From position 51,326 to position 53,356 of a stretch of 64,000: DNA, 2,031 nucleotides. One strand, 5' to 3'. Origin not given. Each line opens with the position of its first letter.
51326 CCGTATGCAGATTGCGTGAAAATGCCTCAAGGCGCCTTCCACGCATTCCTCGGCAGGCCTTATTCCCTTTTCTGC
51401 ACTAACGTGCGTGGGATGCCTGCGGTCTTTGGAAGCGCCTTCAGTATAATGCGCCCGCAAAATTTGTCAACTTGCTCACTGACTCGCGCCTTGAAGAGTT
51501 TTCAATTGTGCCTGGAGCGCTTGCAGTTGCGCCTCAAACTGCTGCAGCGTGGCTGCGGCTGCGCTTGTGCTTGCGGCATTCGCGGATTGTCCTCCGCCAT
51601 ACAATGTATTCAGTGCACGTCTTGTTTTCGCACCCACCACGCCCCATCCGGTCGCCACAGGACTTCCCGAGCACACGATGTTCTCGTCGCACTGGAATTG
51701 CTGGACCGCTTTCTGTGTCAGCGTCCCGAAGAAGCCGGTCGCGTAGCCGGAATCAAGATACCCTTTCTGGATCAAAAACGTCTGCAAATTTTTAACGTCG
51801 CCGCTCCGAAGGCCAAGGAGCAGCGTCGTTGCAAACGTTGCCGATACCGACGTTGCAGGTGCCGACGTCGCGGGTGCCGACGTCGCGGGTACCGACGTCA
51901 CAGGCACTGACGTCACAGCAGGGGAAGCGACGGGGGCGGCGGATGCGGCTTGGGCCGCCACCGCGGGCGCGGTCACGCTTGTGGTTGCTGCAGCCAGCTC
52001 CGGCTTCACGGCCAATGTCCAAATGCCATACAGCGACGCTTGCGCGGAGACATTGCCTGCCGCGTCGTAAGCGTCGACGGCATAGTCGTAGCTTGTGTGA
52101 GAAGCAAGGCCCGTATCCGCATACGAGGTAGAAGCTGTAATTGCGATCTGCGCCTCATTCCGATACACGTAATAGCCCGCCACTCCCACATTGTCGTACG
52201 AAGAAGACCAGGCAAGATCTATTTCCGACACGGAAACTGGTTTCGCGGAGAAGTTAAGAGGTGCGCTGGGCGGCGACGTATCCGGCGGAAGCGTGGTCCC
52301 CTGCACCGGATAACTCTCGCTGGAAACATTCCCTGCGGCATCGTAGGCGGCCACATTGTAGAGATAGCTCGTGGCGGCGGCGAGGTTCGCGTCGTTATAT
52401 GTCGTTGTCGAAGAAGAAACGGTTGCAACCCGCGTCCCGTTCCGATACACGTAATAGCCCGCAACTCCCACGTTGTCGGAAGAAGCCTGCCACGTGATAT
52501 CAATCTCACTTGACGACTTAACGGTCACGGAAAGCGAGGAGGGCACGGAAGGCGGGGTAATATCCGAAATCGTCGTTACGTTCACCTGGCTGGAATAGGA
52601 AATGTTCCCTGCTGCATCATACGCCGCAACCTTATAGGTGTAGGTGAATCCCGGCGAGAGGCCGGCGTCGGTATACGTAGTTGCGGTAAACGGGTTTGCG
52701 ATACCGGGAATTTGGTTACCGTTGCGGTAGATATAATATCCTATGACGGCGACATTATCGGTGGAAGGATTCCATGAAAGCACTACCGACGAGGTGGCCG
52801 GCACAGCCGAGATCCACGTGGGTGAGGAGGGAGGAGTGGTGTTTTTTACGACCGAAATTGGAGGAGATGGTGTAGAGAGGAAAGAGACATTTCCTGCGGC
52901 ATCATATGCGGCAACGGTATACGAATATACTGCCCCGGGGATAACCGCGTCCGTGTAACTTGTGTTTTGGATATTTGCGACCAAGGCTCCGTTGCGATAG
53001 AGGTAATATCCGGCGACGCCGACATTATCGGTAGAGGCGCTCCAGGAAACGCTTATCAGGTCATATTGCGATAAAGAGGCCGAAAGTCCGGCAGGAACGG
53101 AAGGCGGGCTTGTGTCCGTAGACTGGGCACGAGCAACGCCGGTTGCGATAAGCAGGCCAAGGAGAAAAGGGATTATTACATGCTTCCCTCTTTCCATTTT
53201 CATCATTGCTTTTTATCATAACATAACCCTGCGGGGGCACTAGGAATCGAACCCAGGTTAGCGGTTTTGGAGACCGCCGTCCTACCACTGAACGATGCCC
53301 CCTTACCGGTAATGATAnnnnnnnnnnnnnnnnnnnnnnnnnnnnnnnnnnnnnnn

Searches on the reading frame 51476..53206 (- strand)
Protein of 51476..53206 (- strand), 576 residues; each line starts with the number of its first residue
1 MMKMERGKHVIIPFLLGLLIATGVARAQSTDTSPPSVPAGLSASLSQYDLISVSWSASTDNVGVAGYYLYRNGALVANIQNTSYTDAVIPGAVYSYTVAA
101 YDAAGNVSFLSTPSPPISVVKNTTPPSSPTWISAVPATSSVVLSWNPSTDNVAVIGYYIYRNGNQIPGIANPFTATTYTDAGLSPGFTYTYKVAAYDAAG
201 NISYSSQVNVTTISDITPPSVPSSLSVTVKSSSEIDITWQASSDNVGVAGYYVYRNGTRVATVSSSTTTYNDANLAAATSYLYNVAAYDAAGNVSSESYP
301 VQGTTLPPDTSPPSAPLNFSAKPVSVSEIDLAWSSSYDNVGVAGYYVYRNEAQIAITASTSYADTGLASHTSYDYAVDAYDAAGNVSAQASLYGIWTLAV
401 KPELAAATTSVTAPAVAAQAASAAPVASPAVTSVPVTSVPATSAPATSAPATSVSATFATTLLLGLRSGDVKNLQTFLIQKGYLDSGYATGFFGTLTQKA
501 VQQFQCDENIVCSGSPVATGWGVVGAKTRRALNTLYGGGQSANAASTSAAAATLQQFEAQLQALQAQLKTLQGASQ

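Call 91: search_protein_families(library=pfam, proteins=[window:51476-53206:-], max_evalue=0.001)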
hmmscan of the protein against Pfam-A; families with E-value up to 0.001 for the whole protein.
window:51476-53206:- (576 aa): 9 families
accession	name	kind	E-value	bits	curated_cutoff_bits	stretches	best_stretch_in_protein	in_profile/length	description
PF00041.27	fn3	-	1.8e-26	92.6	25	3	128-210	2-83/84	Fibronectin type III domain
PF18370.7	RGI_lyase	-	1.3e-15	57.9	27.8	1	134-195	12-72/86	Rhamnogalacturonan I lyases beta-sheet domain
PF25523.1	Ig_RIMBP2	-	3.3e-10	40.3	27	0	218-269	2-61/105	RIMBP2-like, immunoglobulin-like domain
PF16893.11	fn3_2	-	9.2e-09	35.8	27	1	126-212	3-89/89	Fibronectin type III domain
PF01471.23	PG_binding_1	-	1.3e-07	32.1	23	1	468-510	2-43/57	Putative peptidoglycan binding domain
PF25788.1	Ig_Rha78A_N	-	1.3e-06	29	27.4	0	256-301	52-97/105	Rha78A-like, N-terminal immunoglobulin domain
PF19077.6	Big_13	-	3.9e-06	27.7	27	0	177-211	65-99/102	Bacterial Ig-like domain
PF17957.7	Big_7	-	0.00012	23.1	24.1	0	228-273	13-58/70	Bacterial Ig domain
PF25059.1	FN3_DSCAM-DSCAML_C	-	0.00097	19.9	39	0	176-213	45-82/89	DSCAM/DSCAML C-terminal Fn3-like domain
